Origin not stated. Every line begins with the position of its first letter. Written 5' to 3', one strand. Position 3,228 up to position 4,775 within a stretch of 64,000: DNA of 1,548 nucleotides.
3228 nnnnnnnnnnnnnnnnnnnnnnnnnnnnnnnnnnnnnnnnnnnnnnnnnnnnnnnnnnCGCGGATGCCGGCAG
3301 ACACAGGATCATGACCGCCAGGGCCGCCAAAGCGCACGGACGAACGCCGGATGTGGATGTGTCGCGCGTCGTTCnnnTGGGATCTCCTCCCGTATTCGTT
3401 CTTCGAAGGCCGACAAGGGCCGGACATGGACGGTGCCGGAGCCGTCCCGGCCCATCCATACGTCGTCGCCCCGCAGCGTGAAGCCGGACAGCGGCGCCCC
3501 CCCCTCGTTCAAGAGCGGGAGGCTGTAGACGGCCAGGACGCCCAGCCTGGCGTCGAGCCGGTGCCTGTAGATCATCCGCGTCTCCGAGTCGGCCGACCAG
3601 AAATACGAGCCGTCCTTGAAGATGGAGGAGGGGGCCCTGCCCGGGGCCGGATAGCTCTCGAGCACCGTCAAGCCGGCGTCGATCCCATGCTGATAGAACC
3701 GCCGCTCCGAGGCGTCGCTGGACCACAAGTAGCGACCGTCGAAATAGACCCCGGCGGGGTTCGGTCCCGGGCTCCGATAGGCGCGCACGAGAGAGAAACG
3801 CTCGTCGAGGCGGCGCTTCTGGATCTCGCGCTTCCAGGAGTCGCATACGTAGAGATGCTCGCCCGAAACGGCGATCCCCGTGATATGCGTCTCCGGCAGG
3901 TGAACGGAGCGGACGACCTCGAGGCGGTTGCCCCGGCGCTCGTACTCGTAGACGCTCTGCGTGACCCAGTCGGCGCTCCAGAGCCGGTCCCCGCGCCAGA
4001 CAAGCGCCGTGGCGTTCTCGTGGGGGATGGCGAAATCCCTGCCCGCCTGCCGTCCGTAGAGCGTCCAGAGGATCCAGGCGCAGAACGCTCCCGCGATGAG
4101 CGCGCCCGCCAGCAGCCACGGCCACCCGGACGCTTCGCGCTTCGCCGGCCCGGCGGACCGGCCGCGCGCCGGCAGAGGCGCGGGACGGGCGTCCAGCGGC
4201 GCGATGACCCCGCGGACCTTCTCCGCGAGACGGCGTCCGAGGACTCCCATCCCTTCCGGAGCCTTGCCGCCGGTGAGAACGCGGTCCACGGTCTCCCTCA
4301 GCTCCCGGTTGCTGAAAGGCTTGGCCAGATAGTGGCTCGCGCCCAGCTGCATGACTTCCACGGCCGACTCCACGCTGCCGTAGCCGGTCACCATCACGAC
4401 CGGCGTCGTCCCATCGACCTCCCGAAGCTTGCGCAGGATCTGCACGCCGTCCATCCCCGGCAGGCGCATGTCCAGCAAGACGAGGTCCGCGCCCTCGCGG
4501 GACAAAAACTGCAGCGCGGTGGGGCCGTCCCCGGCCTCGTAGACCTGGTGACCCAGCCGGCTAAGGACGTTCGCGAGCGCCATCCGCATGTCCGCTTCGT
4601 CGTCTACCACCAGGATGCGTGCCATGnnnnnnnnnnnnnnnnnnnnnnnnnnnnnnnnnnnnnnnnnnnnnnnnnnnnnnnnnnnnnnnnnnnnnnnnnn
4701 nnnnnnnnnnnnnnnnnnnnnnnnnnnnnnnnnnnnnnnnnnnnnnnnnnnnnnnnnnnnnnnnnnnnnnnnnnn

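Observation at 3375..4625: Response regulator with REC - TM - extracytoplasmic beta-propeller-like topology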

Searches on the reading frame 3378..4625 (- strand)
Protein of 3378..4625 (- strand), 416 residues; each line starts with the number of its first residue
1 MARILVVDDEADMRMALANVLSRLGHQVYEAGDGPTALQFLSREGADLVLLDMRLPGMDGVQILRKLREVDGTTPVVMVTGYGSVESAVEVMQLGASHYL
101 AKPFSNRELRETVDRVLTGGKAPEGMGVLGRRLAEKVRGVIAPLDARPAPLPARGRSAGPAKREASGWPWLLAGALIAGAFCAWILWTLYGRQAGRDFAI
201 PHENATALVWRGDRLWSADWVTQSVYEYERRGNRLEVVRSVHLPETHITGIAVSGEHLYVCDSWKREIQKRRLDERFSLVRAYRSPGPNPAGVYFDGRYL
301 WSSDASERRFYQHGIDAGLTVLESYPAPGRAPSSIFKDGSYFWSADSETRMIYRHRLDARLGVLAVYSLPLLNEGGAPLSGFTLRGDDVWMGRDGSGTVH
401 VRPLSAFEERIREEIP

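Call 6: search_protein_families(library=pfam, proteins=[window:3378-4625:-], max_evalue=1)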
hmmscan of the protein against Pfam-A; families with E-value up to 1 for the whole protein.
window:3378-4625:- (416 aa): 6 families
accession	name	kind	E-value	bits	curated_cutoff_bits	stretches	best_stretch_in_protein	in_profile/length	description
PF00072.30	Response_reg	-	7.8e-31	107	30.2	1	4-113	1-110/111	Response regulator receiver domain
PF08450.18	SGL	-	0.003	17.6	26.3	1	213-258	195-240/246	SMP-30/Gluconolactonase/LRE-like region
PF06490.17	FleQ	-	0.01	16.6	22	1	3-88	1-84/108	Flagellar regulatory protein FleQ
PF23198.2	PDE8A_N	-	0.091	13.1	29.6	1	5-80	14-90/147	PDE8A-like, N-terminal domain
PF01436.27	NHL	-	0.16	12.5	20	1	249-265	5-22/28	NHL repeat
PF24429.1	CSLinker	-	0.85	9.7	27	0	148-161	23-36/38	CSLinker motif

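Call 7: search_protein_families(library=ncbifam, proteins=[window:3378-4625:-], max_evalue=1)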
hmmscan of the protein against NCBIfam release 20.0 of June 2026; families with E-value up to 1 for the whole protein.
window:3378-4625:- (416 aa): 107 families (the best 25 are shown)
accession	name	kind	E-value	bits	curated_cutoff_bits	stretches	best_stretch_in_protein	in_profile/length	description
NF008469.0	PRK11361.1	equivalog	1.6e-27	96.3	714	1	2-118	5-121/461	acetoacetate metabolism transcriptional regulator AtoC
NF045944.1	ResRegRpaBCyano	equivalog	8.4e-27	94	330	1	5-118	1-113/229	response regulator transcription factor RpaB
NF006900.1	PRK09390.1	equivalog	1.6e-24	86.6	255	1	3-119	6-122/203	response regulator FixJ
NF007005.1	PRK09468.1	equivalog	2.1e-23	83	331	1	2-118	4-120/237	osmolarity response regulator transcription factor OmpR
NF051870.1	NAssimRespRegNtrX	equivalog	2.6e-23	82.7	600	1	2-117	2-119/452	nitrogen assimilation response regulator NtrX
NF045505.1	RR_RssB_Pseudo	equivalog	1.5e-22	80.2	700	1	2-113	6-118/394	two-component system response regulator RssB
NF053512.1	nitric_RR_NosR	exception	2.2e-22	79.7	400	1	4-118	1-116/422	response regulator c-di-GMP phosphodiesterase, NosR family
TIGR01818.1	ntrC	equivalog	7.4e-22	77.8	558.6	1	4-123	1-120/463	nitrogen regulation protein NR(I)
NF041946.1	LuxO_transreg_Vib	equivalog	2.7e-21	75.9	800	1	7-118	2-113/463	quorum-sensing sigma-54 dependent transcriptional regulator LuxO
NF046022.1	RespRegCpdRBruc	equivalog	3.1e-21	75.6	180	1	1-118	1-118/120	cell cycle two-component system response regulator CpdR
NF047793.1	ResRegPgtA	equivalog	6.3e-21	74.7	650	1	3-118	7-122/414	two-component system response regulator PgtA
TIGR02154.1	PhoB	equivalog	7.1e-21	74.6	296.2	1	2-117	3-120/226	phosphate regulon transcriptional regulator PhoB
NF040534.1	resp_reg_YycF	equivalog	9.9e-21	74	340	1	3-113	2-111/231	response regulator YycF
NF040689.1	MtrAB_MtrA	equivalog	1.6e-20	73.4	300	1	4-111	1-107/219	MtrAB system response regulator MtrA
TIGR01387.1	cztR_silR_copR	subfamily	2.9e-20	72.9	279.2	1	4-118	1-115/218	heavy metal response regulator transcription factor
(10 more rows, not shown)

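Call 8: find_homologous_proteins(query=window:3378-4625:-)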
Query window:3378-4625:- (416 aa): 1854 proteins with E <= 0.001 among 8000 candidates; the best 120 are listed.
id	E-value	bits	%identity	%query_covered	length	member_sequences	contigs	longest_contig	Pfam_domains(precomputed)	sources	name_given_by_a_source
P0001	7.8e-280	946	100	100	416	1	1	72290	PF00072.31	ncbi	ncbi:MAG: response regulator [Elusimicrobiota bacterium]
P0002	1.3e-184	632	69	100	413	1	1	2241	PF00072.31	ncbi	ncbi:response regulator [Elusimicrobiota bacterium]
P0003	1.3e-171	589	64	98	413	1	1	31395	PF00072.31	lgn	-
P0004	3.3e-167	575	64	100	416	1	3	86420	PF00072.31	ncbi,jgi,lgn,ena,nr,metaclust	ncbi:MAG: hypothetical protein A2X36_01645 [Elusimicrobia bacterium GWA2_69_24]|nr:MAG: hypothetical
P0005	2.3e-165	568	63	100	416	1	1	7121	PF00072.31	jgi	-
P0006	1.9e-163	562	61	98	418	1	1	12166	PF00072.31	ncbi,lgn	ncbi:MAG: response regulator [Elusimicrobiota bacterium]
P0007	4.9e-161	554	62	100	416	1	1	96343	PF00072.31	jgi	jgi:CheY-like chemotaxis protein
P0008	6.1e-159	547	59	100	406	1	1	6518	PF00072.31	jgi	-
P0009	1.1e-156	540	63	98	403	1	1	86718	PF00072.31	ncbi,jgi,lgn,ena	ncbi:MAG: response regulator [Elusimicrobiota bacterium]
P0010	1.9e-155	536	57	100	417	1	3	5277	PF00072.31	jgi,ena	-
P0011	1.9e-154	533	60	99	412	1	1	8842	PF00072.31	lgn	-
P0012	1.9e-154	533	61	99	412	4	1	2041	PF00072.31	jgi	-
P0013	2.6e-153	529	60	98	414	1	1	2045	PF00072.31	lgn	-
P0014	2.7e-151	522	59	99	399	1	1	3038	PF00072.31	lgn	-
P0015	5.2e-148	511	59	99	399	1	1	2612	PF00072.31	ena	-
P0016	3.2e-145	502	57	99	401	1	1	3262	PF00072.31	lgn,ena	-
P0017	9.9e-145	501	55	98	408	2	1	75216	PF00072.31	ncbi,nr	ncbi:MAG: response regulator [Elusimicrobia bacterium]|nr:response regulator [Elusimicrobiota bacter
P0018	1.0e-144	500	56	98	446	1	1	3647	PF00072.31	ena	-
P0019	1.1e-143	497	56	99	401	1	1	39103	PF00072.31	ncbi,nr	ncbi:MAG: response regulator [Elusimicrobia bacterium]|nr:response regulator [Elusimicrobiota bacter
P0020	3.4e-143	495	57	99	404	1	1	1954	PF00072.31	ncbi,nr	ncbi:MAG: sigma-54-dependent Fis family transcriptional regulator [Elusimicrobia bacterium]|nr:sigma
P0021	3.9e-143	495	56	99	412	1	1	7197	PF00072.31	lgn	-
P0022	3.8e-142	492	56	99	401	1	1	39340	PF00072.31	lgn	-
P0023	6.0e-142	491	56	99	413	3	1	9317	PF00072.31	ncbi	-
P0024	3.5e-141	489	56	99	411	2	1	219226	PF00072.31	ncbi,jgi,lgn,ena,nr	ncbi:MAG TPA: hypothetical protein DCM05_00980 [Elusimicrobia bacterium]|nr:hypothetical protein [El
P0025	8.1e-141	488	57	99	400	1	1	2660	PF00072.31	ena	-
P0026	2.0e-138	480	56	99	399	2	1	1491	PF00072.31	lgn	-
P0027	1.9e-137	476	56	100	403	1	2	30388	PF00072.31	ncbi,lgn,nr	ncbi:MAG: response regulator [Elusimicrobia bacterium]|nr:response regulator [Elusimicrobiota bacter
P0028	6.5e-137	475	55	97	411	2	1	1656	PF00072.31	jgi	-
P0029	1.6e-136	473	57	99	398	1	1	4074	PF00072.31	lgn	-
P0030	3.3e-134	466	53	98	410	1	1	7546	PF00072.31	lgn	-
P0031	5.9e-134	465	55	99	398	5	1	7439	PF00072.31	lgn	-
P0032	7.9e-134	465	57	99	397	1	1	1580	PF00072.31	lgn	-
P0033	7.9e-134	465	55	99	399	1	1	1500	PF00072.31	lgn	-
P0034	1.2e-133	464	55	100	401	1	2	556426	PF00072.31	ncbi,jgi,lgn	ncbi:MAG: response regulator [Elusimicrobiota bacterium]|jgi:CheY-like chemotaxis protein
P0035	1.0e-132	461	53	99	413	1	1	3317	PF00072.31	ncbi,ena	-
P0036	1.2e-131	457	51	99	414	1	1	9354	PF00072.31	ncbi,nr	ncbi:MAG: response regulator [Elusimicrobia bacterium]|nr:response regulator [Elusimicrobiota bacter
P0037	1.5e-130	454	55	99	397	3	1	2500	PF00072.31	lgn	-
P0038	1.2e-129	451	53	98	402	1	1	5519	PF00072.31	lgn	-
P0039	2.3e-129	450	54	99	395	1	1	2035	PF00072.31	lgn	-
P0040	2.6e-129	450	53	99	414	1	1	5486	PF00072.31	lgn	-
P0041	4.2e-129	449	51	98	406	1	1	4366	PF00072.31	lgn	-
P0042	2.4e-128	447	53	98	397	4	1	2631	PF00072.31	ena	-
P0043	4.4e-128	446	52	98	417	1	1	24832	PF00072.31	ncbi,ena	-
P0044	9.8e-128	445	51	98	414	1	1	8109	PF00072.31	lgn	-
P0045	5.3e-127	442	51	99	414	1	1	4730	PF00072.31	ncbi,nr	ncbi:MAG: sigma-54-dependent Fis family transcriptional regulator [Elusimicrobia bacterium]|nr:sigma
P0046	1.5e-124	434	50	98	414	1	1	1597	PF00072.31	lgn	-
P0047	2.5e-123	430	50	98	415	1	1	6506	PF00072.31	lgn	-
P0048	1.0e-122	428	51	51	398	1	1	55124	PF00072.31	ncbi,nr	ncbi:MAG: response regulator [Elusimicrobia bacterium]|nr:response regulator [Elusimicrobiota bacter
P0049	1.3e-120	421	50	98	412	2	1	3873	PF00072.31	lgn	-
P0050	1.7e-120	421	51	99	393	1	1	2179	PF00072.31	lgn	-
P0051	2.2e-118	414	51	95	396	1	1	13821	PF00072.31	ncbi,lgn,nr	ncbi:MAG: response regulator [Elusimicrobia bacterium]|nr:response regulator [Elusimicrobiota bacter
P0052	2.2e-117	410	49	99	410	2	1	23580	PF00072.31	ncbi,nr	ncbi:MAG: response regulator [Elusimicrobia bacterium]|nr:response regulator [Elusimicrobiota bacter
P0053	1.3e-115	405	48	98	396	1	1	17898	PF00072.31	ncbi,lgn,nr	ncbi:MAG: response regulator [Elusimicrobia bacterium]|nr:response regulator [Elusimicrobiota bacter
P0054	2.6e-114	400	46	98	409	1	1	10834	PF00072.31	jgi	jgi:CheY-like chemotaxis protein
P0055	4.7e-114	399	47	99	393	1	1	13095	PF00072.31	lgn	-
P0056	3.2e-113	397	52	92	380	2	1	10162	PF00072.31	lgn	-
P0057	8.3e-113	395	45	98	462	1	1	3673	PF00072.31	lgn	-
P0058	6.1e-112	392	48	96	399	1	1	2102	PF00072.31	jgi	jgi:CheY-like chemotaxis protein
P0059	3.5e-111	390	45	97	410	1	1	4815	PF00072.31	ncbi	-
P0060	9.1e-107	375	46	96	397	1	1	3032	PF00072.31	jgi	jgi:CheY-like chemotaxis protein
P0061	7.7e-105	369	46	95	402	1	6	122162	PF00072.31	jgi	jgi:CheY-like chemotaxis protein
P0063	2.2e-101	358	44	97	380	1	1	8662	PF00072.31,PF06490.18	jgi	jgi:CheY-like chemotaxis protein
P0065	2.9e-99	351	42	99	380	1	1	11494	PF21332.4,PF00072.31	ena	-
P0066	2.5e-96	341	41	97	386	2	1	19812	PF00072.31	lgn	-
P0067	2.9e-96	341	42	96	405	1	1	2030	PF24684.2,PF00072.31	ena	-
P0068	1.6e-95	338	42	97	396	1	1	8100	PF00072.31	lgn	-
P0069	1.5e-93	332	43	98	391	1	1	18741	PF00072.31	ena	-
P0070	4.4e-92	327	41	98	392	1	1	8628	PF00072.31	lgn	-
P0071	1.1e-90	322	61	29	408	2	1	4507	PF00072.31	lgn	-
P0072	1.8e-90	322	39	98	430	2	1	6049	PF00072.31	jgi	jgi:CheY-like chemotaxis protein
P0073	1.9e-89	318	39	98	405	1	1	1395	PF00072.31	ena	-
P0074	1.5e-88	315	42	96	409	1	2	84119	PF00072.31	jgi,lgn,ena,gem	-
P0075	6.4e-88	313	41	96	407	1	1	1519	PF00072.31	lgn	-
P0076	1.2e-87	312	39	96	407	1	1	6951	PF00072.31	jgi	jgi:CheY-like chemotaxis protein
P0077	9.0e-87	310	44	96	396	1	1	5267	PF00072.31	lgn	-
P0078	1.2e-86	309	41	96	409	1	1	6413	PF00072.31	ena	-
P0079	1.4e-86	309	40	95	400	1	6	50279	PF00072.31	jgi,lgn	jgi:CheY-like chemotaxis protein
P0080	1.9e-86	309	41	96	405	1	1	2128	PF00072.31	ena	-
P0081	2.2e-86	308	42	96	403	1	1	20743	PF00072.31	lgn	-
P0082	5.1e-86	307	38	98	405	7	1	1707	PF00072.31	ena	-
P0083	5.7e-86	307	37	100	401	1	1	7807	PF00072.31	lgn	-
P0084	8.2e-86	306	41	96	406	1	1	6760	PF00072.31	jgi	-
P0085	1.4e-85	306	61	30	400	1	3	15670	PF00072.31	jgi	jgi:CheY-like chemotaxis protein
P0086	1.4e-85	306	36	98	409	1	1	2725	PF00072.31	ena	-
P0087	2.4e-85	305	41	96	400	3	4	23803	PF00072.31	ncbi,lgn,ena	-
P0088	3.1e-85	305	41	96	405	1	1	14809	PF00072.31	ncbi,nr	ncbi:MAG: response regulator [Elusimicrobiota bacterium]|nr:response regulator [Elusimicrobiota bact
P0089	3.8e-85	304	57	30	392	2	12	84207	PF00072.31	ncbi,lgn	-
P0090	6.7e-85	303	39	96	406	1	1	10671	PF00072.31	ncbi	-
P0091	6.8e-85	303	63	28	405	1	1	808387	PF00072.31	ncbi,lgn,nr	ncbi:MAG: response regulator [Elusimicrobiales bacterium]|nr:response regulator [Elusimicrobiales ba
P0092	7.8e-85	303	40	98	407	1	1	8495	PF00072.31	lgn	-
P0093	1.5e-84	302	39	95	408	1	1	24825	PF00072.31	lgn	-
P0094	1.5e-84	302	43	96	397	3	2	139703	PF00072.31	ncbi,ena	-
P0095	1.5e-84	302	41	96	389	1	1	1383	PF00072.31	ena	-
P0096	1.8e-84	302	41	96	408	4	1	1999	PF00072.31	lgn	-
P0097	1.9e-84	302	61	29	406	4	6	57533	PF00072.31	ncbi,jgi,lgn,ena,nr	ncbi:MAG TPA: hypothetical protein DEQ38_10050 [Elusimicrobia bacterium]|nr:hypothetical protein [El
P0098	3.0e-84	301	41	96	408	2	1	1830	PF00072.31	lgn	-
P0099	3.5e-84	301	59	28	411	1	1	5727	PF00072.31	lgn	-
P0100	5.6e-84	300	41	93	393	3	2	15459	PF00072.31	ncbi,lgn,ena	-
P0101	1.3e-83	299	38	98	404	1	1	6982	PF00072.31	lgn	-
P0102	1.5e-83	299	40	96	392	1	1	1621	PF00072.31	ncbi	-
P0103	2.2e-83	298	34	83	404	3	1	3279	PF00072.31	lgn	-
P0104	2.2e-83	298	39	97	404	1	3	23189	PF00072.31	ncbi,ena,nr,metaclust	ncbi:MAG: hypothetical protein A2901_04270 [Elusimicrobia bacterium RIFCSPLOWO2_01_FULL_54_10]|nr:MA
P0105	2.2e-83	298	59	28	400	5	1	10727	PF00072.31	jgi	jgi:CheY-like chemotaxis protein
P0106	1.5e-82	296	40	96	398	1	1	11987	PF00072.31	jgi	jgi:CheY-like chemotaxis protein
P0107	1.7e-82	296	38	96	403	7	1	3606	PF00072.31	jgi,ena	-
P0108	3.2e-82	295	41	95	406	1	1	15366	PF00072.31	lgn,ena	-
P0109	3.2e-82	295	39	93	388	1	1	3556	PF00072.31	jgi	-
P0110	5.9e-82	294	37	98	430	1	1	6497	PF00072.31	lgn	-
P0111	6.9e-82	293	40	96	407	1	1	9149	PF00072.31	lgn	-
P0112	7.8e-82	293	40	95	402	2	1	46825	PF00072.31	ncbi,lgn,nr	ncbi:MAG: response regulator [Elusimicrobia bacterium]|nr:response regulator [Elusimicrobiota bacter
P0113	2.3e-80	288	39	95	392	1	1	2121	PF00072.31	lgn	-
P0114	1.9e-79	285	42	92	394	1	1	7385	PF00072.31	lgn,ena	-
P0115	6.9e-79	284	35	98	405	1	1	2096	PF00072.31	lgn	-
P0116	7.3e-79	284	40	96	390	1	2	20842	PF00072.31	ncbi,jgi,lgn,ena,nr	ncbi:MAG: hypothetical protein COT18_01790 [Elusimicrobia bacterium CG08_land_8_20_14_0_20_59_10]|nr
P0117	1.2e-75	273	35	98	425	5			PF00072.31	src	-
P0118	3.0e-71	258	36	96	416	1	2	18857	PF00072.31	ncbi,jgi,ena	-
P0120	2.0e-66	243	44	70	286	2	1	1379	PF00072.31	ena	-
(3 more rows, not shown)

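Call 16: search_solved_structures(query=A1, max_evalue=10, show_alignments=0)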
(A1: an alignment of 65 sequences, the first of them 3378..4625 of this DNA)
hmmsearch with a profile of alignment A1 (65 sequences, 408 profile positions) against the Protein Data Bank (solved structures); distinct sequences matched with E-value up to 10: 361 (the best 60 are shown).
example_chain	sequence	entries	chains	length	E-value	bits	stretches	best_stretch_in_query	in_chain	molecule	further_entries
9xzo_A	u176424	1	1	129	3.3e-42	148.2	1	1-123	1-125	De novo protein M1X0B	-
6ifh_A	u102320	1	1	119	5.1e-40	141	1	1-118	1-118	Sporulation initiation phosphotransferase F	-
2jvj_A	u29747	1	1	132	7.9e-37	130.5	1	3-121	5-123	Sporulation initiation phosphotransferase F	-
1pey_A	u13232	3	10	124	7e-36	127.4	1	3-119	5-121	Sporulation initiation phosphotransferase F | SPORULATION RESPONSE REGULATORY PROTEIN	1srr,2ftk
1f51_E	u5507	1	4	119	1.3e-35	126.4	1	3-117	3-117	SPORULATION INITIATION PHOSPHOTRANSFERASE F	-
1fsp_A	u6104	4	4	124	1.8e-35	126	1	3-119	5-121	STAGE 0 SPORULATION PROTEIN F | SPORULATION RESPONSE REGULATORY PROTEIN | Sporulation initiation phosphotransferase F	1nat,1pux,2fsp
3q15_C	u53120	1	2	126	1.9e-35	126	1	3-119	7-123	Sporulation initiation phosphotransferase F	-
2jvi_A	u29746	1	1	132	3.3e-35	125.1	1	3-121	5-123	Sporulation initiation phosphotransferase F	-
2jvk_A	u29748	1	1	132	1.8e-34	122.7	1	3-121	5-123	Sporulation initiation phosphotransferase F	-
6er7_A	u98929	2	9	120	1.4e-33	119.7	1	1-118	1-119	120aa long hypothetical chemotaxis protein (CheY)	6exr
5m7n_A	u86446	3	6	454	2.4e-33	119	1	2-150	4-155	Nitrogen assimilation regulatory protein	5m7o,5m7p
4d6x_A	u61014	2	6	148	1.4e-32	116.5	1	2-125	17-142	BACTERIAL REGULATORY, FIS FAMILY PROTEIN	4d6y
7w9h_A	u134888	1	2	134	1.6e-32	116.3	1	2-117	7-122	Response regulator protein FleR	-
1l5y_A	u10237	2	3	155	1.3e-31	113.3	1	4-138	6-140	C4-DICARBOXYLATE TRANSPORT TRANSCRIPTIONAL REGULATORY PROTEIN DCTD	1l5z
1qkk_A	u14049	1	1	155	1.5e-31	113.1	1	4-138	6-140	C4-DICARBOXYLATE TRANSPORT TRANSCRIPTIONAL REGULATORY PROTEIN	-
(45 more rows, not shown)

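Call 17: find_encoding_contigs(protein=P0034, flank=10000, max_places=2)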
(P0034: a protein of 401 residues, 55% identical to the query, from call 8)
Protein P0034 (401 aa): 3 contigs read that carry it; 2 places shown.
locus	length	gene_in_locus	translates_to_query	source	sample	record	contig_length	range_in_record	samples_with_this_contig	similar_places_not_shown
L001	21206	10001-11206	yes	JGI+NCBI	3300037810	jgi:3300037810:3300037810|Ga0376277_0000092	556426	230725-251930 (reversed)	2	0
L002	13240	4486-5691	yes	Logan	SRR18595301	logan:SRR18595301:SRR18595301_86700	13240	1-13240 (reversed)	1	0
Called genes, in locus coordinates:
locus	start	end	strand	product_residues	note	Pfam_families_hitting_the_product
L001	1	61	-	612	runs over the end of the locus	PF00009:GTP_EFTU, PF22042:EF-G_D2 (weak), PF03144:GTP_EFTU_D2, PF00679:EFG_C, PF21018:BipA_C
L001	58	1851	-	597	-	PF21088:MS_channel_1st (weak), PF00924:MS_channel_2nd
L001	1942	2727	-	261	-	PF02673:BacA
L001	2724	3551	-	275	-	PF13620:CarboxypepD_reg (weak)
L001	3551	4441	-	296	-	-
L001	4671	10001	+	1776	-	-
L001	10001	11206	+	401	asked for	PF00072:Response_reg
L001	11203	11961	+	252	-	-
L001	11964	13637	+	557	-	PF10082:BBP2_2 (faint)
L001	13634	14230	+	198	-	PF03193:RsgA_GTPase (faint), PF01926:MMR_HSR1, PF02421:FeoB_N (weak)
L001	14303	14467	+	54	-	-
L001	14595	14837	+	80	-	PF12732:YtxH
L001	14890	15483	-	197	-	PF04367:DUF502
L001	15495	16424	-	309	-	-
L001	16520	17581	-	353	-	PF00437:T2SSE, PF13191:AAA_16 (weak)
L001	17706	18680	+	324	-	PF01207:Dus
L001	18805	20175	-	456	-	PF00224:PK, PF02887:PK_C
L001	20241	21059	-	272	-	PF12697:Abhydrolase_6 (weak), PF00561:Abhydrolase_1, PF12146:Hydrolase_4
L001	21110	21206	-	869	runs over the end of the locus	PF00122:E1-E2_ATPase, PF00702:Hydrolase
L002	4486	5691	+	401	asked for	PF00072:Response_reg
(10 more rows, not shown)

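Call 18: predict_structure(protein=window:3378-4625:-)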
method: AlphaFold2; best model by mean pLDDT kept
length: 416 residues; sequences in the alignment: 1
mean_pLDDT: 51.1   pTM: 0.44
mean pLDDT of the five models: 51.1, 39.2, 37.1, 36.3, 34.8
residues with pLDDT >= 90: 0; 70-90: 89; 50-70: 103; < 50: 224
segments of 3 or more residues with pLDDT < 50: 1-64, 66-203, 363-370, 383-389, 414-416
pLDDT, mean of each block of 10 residues (from residue 1): 28 40 31 29 33 38 46 36 38 38 36 41 37 44 34 29 29 36 34 32 57 75 79 75 75 80 77 64 67 73 76 72 72 63 62 61 47 57 49 55 57 48
secondary structure, 60 per line:
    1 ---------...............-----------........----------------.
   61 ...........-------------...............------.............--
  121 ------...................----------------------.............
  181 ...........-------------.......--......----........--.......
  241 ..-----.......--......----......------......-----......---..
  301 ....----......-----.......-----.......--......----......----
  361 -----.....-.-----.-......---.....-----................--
elements in order: H10-24 H36-43 H60-71 H85-99 H106-118 H127-145 H168-191 E205-211 E214-219 E224-231 E234-242 E248-254 E257-262 E267-272 E279-284 E290-295 E299-304 E309-314 E320-326 E332-338 E341-346 E351-356 E366-370 E380-385 E389-393 E399-403 H404-414
